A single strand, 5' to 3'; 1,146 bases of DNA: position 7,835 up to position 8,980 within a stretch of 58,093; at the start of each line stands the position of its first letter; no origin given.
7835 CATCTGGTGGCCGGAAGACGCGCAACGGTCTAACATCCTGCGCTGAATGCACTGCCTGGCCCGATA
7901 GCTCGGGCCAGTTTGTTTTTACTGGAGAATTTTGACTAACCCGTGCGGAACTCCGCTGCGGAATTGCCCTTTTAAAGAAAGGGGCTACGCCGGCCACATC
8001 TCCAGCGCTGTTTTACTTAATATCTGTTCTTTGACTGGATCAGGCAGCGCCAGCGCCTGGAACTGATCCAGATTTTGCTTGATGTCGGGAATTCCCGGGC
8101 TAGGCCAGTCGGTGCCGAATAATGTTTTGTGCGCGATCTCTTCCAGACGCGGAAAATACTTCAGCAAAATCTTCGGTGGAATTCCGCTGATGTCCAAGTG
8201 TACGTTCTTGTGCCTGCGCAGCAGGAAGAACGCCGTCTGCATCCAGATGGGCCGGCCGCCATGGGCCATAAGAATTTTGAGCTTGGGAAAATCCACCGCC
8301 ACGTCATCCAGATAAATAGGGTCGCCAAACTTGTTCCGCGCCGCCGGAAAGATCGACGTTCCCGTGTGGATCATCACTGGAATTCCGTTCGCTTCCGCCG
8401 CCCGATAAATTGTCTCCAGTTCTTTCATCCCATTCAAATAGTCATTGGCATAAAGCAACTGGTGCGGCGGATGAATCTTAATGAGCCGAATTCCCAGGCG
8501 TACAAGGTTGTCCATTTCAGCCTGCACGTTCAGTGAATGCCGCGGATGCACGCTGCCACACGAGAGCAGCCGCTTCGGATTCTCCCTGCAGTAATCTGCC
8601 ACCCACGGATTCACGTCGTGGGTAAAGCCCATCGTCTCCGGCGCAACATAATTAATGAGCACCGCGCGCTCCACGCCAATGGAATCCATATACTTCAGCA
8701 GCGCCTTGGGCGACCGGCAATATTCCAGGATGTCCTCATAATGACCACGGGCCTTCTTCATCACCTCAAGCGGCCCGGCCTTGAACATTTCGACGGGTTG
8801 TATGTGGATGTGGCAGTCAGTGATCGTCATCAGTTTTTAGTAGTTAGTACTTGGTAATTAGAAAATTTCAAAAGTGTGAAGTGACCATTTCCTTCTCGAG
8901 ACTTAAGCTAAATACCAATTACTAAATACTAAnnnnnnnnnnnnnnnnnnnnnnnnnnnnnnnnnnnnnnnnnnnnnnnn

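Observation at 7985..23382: Co-oriented aromatic acyl-CoA island pairing an HcrCAB-type molybdoenzyme with a BoxB-type oxygenase module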

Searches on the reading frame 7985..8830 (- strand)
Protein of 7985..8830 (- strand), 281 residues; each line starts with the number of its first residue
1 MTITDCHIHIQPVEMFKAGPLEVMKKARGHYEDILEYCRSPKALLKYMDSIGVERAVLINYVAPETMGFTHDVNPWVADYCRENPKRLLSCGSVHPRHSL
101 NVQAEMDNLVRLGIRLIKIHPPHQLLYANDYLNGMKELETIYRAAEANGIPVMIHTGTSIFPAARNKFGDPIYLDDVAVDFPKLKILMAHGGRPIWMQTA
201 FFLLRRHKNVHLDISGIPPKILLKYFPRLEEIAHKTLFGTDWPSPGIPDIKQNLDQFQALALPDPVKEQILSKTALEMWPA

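Call 3: search_protein_families(library=pfam, proteins=[window:7985-8830:-])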
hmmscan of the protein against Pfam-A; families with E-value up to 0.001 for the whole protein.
window:7985-8830:- (281 aa): 1 family
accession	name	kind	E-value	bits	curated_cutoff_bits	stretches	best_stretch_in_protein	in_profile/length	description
PF04909.20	Amidohydro_2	-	1.4e-36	127.2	26.4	1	5-280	2-288/289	Amidohydrolase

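Call 4: search_protein_families(library=ncbifam, proteins=[window:7985-8830:-])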
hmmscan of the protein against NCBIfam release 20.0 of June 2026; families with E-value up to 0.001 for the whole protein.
window:7985-8830:- (281 aa): 0 families

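Call 25: search_solved_structures(query=window:7985-8830:-, max_evalue=0.001)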
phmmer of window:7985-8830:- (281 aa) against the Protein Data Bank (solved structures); distinct sequences matched with E-value up to 0.001: 2.
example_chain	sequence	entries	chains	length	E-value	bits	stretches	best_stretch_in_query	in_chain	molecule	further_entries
3irs_A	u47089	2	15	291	1.5e-12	50.8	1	43-272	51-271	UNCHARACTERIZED PROTEIN BB4693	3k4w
3cjp_A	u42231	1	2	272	1.3e-05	27.9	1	136-245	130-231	Predicted amidohydrolase, dihydroorotase family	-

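Call 67: find_homologous_proteins(query=window:7985-8830:-, max_evalue=0.00001)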
Query window:7985-8830:- (281 aa): 7823 proteins with E <= 0.00001 among 8000 candidates; the best 120 are listed.
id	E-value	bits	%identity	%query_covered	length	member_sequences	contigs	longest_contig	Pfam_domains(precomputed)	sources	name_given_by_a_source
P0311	5.8e-204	694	71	74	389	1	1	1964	PF04909.21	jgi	-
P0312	2.1e-184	630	96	100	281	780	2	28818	PF04909.21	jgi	jgi:uncharacterized protein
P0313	1.4e-174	597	89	100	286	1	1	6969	PF04909.21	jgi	jgi:uncharacterized protein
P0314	5.6e-172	589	88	100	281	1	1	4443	PF04909.21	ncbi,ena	-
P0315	1.7e-171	587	94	95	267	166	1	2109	PF04909.21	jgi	jgi:uncharacterized protein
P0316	2.2e-171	587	88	100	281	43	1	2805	PF04909.21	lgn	-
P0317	4.5e-171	586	89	100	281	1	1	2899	PF04909.21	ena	-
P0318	8.3e-171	585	87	100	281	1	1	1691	PF04909.21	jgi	jgi:uncharacterized protein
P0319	9.9e-171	585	89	100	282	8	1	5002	PF04909.21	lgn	-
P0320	1.5e-170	584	95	93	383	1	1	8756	PF04909.21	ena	-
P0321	2.7e-170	583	88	100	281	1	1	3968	PF04909.21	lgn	-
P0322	2.8e-170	583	87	100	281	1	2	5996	PF04909.21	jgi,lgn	jgi:predicted TIM-barrel fold metal-dependent hydrolase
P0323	2.9e-170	583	88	100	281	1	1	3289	PF04909.21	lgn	-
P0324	3.3e-170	583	87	100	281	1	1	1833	PF04909.21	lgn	-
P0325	8.1e-170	582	87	100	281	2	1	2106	PF04909.21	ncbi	-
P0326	1.1e-169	581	87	100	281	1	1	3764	PF04909.21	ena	-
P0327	1.9e-169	580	86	100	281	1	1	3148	PF04909.21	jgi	jgi:predicted TIM-barrel fold metal-dependent hydrolase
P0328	4.9e-169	579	86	100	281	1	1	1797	PF04909.21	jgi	jgi:uncharacterized protein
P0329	5.6e-169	579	86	100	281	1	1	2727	PF04909.21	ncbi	-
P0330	5.8e-169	579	87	100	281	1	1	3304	PF04909.21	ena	-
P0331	9.8e-169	578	86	100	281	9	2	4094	PF04909.21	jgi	jgi:uncharacterized protein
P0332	1.0e-168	578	88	100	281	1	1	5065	PF04909.21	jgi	-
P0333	1.3e-168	578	85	100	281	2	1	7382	PF04909.21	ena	-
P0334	1.3e-168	578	87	100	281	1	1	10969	PF04909.21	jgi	jgi:predicted TIM-barrel fold metal-dependent hydrolase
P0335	2.0e-168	577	86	100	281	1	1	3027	PF04909.21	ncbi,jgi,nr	ncbi:MAG TPA: amidohydrolase family protein [Verrucomicrobiae bacterium]|nr:amidohydrolase family pr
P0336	3.0e-168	577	85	100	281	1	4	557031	PF04909.21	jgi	jgi:uncharacterized protein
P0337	3.2e-168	576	86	100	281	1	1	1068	PF04909.21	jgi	jgi:predicted TIM-barrel fold metal-dependent hydrolase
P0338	3.6e-168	576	86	100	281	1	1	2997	PF04909.21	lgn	-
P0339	5.1e-168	576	85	100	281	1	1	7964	PF04909.21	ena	-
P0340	6.8e-168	575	86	100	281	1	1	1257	PF04909.21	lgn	-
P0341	7.2e-168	575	86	100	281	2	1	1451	PF04909.21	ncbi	-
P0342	7.2e-168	575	86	100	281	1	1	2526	PF04909.21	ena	-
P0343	9.4e-168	575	86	100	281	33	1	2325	PF04909.21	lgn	-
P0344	1.6e-167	574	85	100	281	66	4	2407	PF04909.21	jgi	jgi:predicted TIM-barrel fold metal-dependent hydrolase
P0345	1.7e-167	574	85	100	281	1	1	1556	PF04909.21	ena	-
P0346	3.5e-167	573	86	99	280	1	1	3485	PF04909.21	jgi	jgi:predicted TIM-barrel fold metal-dependent hydrolase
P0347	5.8e-167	572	84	100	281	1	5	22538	PF04909.21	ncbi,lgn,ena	-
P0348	7.8e-167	572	84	100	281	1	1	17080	PF04909.21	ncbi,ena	-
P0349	2.6e-166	570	85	100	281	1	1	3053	PF04909.21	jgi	jgi:predicted TIM-barrel fold metal-dependent hydrolase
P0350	2.7e-166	570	86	100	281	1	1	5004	PF04909.21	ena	-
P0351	5.7e-166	569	84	100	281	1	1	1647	PF04909.21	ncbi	-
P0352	5.8e-166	569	84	100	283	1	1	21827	PF04909.21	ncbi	-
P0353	6.3e-166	569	85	100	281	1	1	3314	PF04909.21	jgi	jgi:uncharacterized protein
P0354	1.1e-165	568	84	99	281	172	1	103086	PF04909.21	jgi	jgi:uncharacterized protein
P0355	2.4e-165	567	85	99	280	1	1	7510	PF04909.21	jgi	-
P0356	3.5e-165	566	83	100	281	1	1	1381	PF04909.21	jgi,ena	-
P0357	7.6e-164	562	90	94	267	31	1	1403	PF04909.21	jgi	jgi:predicted TIM-barrel fold metal-dependent hydrolase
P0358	6.2e-163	559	83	100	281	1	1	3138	PF04909.21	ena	-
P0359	6.4e-163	559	82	100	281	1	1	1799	PF04909.21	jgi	jgi:uncharacterized protein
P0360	2.2e-162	557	82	100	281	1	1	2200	PF04909.21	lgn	-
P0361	3.0e-162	557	82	100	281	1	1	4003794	PF04909.21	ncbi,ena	-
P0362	4.5e-162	556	83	100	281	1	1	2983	PF04909.21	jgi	jgi:uncharacterized protein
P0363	4.9e-162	556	83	100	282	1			PF04909.21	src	-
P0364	1.8e-161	554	81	100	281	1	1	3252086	PF04909.21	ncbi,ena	-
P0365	2.7e-161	554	82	100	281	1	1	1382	PF04909.21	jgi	jgi:uncharacterized protein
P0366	5.6e-161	553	81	100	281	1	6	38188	PF04909.21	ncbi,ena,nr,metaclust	ncbi:MAG: amidohydrolase [Candidatus Angelobacter sp. Gp1-AA117]|nr:MAG: amidohydrolase [Candidatus 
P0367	1.0e-160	552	81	99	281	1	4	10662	PF04909.21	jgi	-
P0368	1.1e-160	552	85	99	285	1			PF04909.21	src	-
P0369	1.4e-160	551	81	100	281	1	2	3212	PF04909.21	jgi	jgi:predicted TIM-barrel fold metal-dependent hydrolase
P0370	2.7e-160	550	81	99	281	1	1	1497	PF04909.21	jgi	-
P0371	5.8e-158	543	79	100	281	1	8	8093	PF04909.21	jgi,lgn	jgi:predicted TIM-barrel fold metal-dependent hydrolase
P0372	1.4e-157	542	80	100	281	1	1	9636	PF04909.21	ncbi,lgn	-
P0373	1.5e-157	541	80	100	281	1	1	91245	PF04909.21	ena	-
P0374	1.5e-157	541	81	100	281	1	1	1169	PF04909.21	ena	-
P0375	2.0e-157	541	82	99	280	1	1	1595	PF04909.21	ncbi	-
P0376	2.2e-157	541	79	100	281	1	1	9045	PF04909.21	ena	-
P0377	3.3e-157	540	80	100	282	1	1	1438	PF04909.21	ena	-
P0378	4.2e-157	540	78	100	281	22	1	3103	PF04909.21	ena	-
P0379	1.9e-156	538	79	100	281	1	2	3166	PF04909.21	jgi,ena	-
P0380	3.4e-156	537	82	99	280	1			PF04909.21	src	-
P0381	5.2e-156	536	80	100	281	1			PF04909.21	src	-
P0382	6.5e-156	536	80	100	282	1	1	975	PF04909.21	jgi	jgi:predicted TIM-barrel fold metal-dependent hydrolase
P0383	7.8e-156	536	78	100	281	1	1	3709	PF04909.21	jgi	-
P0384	8.6e-156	536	78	100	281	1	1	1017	PF04909.21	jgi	jgi:uncharacterized protein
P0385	1.0e-155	535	80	100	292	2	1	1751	PF04909.21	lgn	-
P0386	1.9e-155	535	79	100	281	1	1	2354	PF04909.21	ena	-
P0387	2.1e-155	534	78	100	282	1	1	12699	PF04909.21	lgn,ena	-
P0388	3.4e-155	534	79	100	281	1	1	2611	PF04909.21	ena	-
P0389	3.6e-155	534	81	99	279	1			PF04909.21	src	-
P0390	3.7e-155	534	78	100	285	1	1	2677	PF04909.21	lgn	-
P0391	4.2e-155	533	81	99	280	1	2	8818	PF04909.21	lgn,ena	-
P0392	5.8e-155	533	79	100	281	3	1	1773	PF04909.21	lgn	-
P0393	6.1e-155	533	81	100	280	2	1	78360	PF04909.21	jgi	-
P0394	6.3e-155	533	78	100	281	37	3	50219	PF04909.21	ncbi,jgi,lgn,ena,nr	ncbi:MAG TPA: amidohydrolase family protein [Verrucomicrobiae bacterium]|nr:amidohydrolase family pr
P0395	6.7e-155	533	80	100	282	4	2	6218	PF04909.21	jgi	jgi:predicted TIM-barrel fold metal-dependent hydrolase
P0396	9.1e-155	532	78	100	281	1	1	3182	PF04909.21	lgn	-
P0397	1.0e-154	532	78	100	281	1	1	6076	PF04909.21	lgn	-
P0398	1.4e-154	532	77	100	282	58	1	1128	PF04909.21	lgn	-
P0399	1.6e-154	531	78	100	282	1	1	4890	PF04909.21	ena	-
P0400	3.1e-154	531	78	100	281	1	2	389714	PF04909.21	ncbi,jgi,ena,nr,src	ncbi:MAG TPA: amidohydrolase family protein [Candidatus Angelobacter sp.]|nr:amidohydrolase family p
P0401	4.0e-154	530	78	100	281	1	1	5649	PF04909.21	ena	-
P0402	5.1e-154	530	78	99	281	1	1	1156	PF04909.21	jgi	jgi:predicted TIM-barrel fold metal-dependent hydrolase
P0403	5.6e-154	530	78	99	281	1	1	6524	PF04909.21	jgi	jgi:uncharacterized protein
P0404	5.7e-154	530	79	100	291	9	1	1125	PF04909.21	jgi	jgi:uncharacterized protein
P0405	6.4e-154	530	78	100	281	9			PF04909.21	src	-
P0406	1.2e-153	529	78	100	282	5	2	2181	PF04909.21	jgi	jgi:predicted TIM-barrel fold metal-dependent hydrolase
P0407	1.2e-153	529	78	100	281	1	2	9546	PF04909.21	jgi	jgi:uncharacterized protein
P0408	1.6e-153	528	78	100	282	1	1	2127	PF04909.21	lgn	-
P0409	1.6e-153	528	78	100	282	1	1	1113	PF04909.21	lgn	-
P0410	3.7e-153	527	77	100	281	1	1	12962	PF04909.21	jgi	jgi:uncharacterized protein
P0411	4.6e-153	527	77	99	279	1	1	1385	PF04909.21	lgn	-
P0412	4.7e-153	527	78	100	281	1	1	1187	PF04909.21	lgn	-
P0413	1.2e-152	525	85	93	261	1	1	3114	PF04909.21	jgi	-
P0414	1.5e-152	525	77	99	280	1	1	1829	PF04909.21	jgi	jgi:uncharacterized protein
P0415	1.6e-152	525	78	100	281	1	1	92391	PF04909.21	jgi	jgi:predicted TIM-barrel fold metal-dependent hydrolase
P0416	2.5e-152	524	79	100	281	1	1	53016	PF04909.21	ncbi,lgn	-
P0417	7.0e-152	523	76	100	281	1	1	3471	PF04909.21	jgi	jgi:uncharacterized protein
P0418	7.1e-152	523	79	100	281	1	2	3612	PF04909.21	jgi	jgi:hypothetical protein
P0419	7.1e-152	523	77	99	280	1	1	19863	PF04909.21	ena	-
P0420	8.9e-152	522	77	100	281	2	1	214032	PF04909.21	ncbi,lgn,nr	ncbi:MAG: amidohydrolase [Acidobacteriales bacterium]|nr:amidohydrolase [Terriglobales bacterium]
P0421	1.1e-151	522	78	100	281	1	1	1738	PF04909.21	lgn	-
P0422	1.2e-151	522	79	100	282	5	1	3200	PF04909.21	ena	-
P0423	1.4e-151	522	76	100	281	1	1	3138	PF04909.21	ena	-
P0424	1.4e-151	522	77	100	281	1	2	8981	PF04909.21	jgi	jgi:uncharacterized protein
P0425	1.5e-151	522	78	100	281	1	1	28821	PF04909.21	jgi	jgi:predicted TIM-barrel fold metal-dependent hydrolase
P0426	1.9e-151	521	78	100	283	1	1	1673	PF04909.21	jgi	-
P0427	2.1e-151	521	76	100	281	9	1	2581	PF04909.21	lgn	-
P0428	2.2e-151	521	77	100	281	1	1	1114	PF04909.21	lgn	-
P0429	2.7e-151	521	78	99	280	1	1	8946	PF04909.21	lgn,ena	-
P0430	2.8e-151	521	77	99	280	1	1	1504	PF04909.21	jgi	jgi:predicted TIM-barrel fold metal-dependent hydrolase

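Call 76: predict_structure(alignment_id=A2)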
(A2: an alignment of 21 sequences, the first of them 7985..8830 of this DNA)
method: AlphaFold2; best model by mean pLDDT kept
length: 281 residues; sequences in the alignment: 21
mean_pLDDT: 66.2   pTM: 0.74
mean pLDDT of the five models: 66.2, 52.6, 49.3, 45.2, 43.9
residues with pLDDT >= 90: 7; 70-90: 109; 50-70: 114; < 50: 51
segments of 3 or more residues with pLDDT < 50: 1-6, 10-15, 27-29, 62-71, 157-171
pLDDT, mean of each block of 10 residues (from residue 1): 44 47 52 53 65 64 44 61 67 71 83 78 55 66 89 63 40 68 83 59 82 73 82 79 55 80 89 62 41
secondary structure, 60 per line:
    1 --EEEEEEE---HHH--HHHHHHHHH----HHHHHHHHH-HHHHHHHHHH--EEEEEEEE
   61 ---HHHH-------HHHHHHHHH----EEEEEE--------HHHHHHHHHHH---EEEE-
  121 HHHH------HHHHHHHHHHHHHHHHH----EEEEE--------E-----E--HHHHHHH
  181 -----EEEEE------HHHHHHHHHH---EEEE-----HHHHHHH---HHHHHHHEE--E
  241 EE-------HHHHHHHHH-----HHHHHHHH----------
elements in order: E3-9 H18-26 H31-39 H41-50 E53-60 H64-67 H75-83 E88-93 H102-112 E116-119 H121-124 H131-147 E152-156 H174-180 E186-190 H197-206 E210-213 H219-225 H229-235 E240-242 H250-258 H264-271

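Call 78: fold_search(model_id=the predicted structure, library=pdb)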
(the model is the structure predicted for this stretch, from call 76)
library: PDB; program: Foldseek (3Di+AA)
matches with E <= 10: 1861; with E <= 0.001: 191
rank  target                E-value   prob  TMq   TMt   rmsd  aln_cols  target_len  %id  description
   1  3irs_A                1.2e-11  1.00  0.72  0.72   4.1       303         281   20  CRYSTAL STRUCTURE OF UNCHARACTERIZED TIM-BARREL PROTEIN BB4693 FROM Bordetella bronchiseptica (released 2009-09-01)
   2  6dwv_A                2.7e-09  1.00  0.58  0.49   9.1       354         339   18  Crystal structure of the LigJ Hydratase in the Apo state (released 2018-10-03)
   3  2dvt_C                3.0e-09  1.00  0.66  0.59   7.1       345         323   18  Crystal Structure of 2,6-Dihydroxybenzoate Decarboxylase from Rhizobium (released 2006-09-19)
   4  2dvt_D                8.3e-09  1.00  0.64  0.57   6.4       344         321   17  Crystal Structure of 2,6-Dihydroxybenzoate Decarboxylase from Rhizobium (released 2006-09-19)
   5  2gwg_A                1.0e-08  1.00  0.60  0.53   8.5       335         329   18  Crystal Structure of 4-Oxalomesaconate Hydratase, LigJ, from Rhodopseudomonas palustris, Northeast Structural Genomics (released 2006-05-23)
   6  6m53_C                1.4e-08  1.00  0.67  0.58   7.2       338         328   17  Crystal structure of 2, 3-dihydroxybenzoic acid decarboxylase from Fusarium oxysporum (released 2020-07-15)
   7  6dxq_B                1.4e-08  1.00  0.63  0.54   9.0       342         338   16  Crystal structure of the LigJ Hydratase product complex with 4-carboxy-4-hydroxy-2-oxoadipate (released 2018-09-26)
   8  6dxq_C                3.4e-08  1.00  0.60  0.52   8.8       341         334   17  Crystal structure of the LigJ Hydratase product complex with 4-carboxy-4-hydroxy-2-oxoadipate (released 2018-09-26)
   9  6dxs_A                3.6e-08  1.00  0.63  0.53   8.1       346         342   17  Crystal structure of the LigJ hydratase E284Q mutant substrate complex with (3Z)-2-keto-4-carboxy-3-hexenedioate (released 2018-09-26)
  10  7wmb_A                4.3e-08  1.00  0.63  0.54   7.8       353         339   15  Crystal structure of 2,3-dihydroxybenzoate decarboxylase mutant W23Y from Aspergillus oryzae in complex with catechol (released 2023-01-25)
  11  8sm8_J                4.6e-08  1.00  0.56  0.47  10.3       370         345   17  Air-oxidized A. ca TruffO expressed from M9 minimal medium supplemented with Fe (released 2024-03-13)
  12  8uyr_B                4.9e-08  1.00  0.60  0.43   8.4       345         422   14  Manganese-substituted DitZ from Rhodococcus Rhodochrous (released 2024-11-27)
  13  6dxq_A                7.0e-08  1.00  0.59  0.50   8.8       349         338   17  Crystal structure of the LigJ Hydratase product complex with 4-carboxy-4-hydroxy-2-oxoadipate (released 2018-09-26)
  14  2gwg_B                7.8e-08  1.00  0.61  0.54   8.3       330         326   17  Crystal Structure of 4-Oxalomesaconate Hydratase, LigJ, from Rhodopseudomonas palustris, Northeast Structural Genomics (released 2006-05-23)
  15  6omp_A                8.8e-08  1.00  0.47  0.39   7.1       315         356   17  Crystal structure of apo PtmU3 (released 2019-07-24)
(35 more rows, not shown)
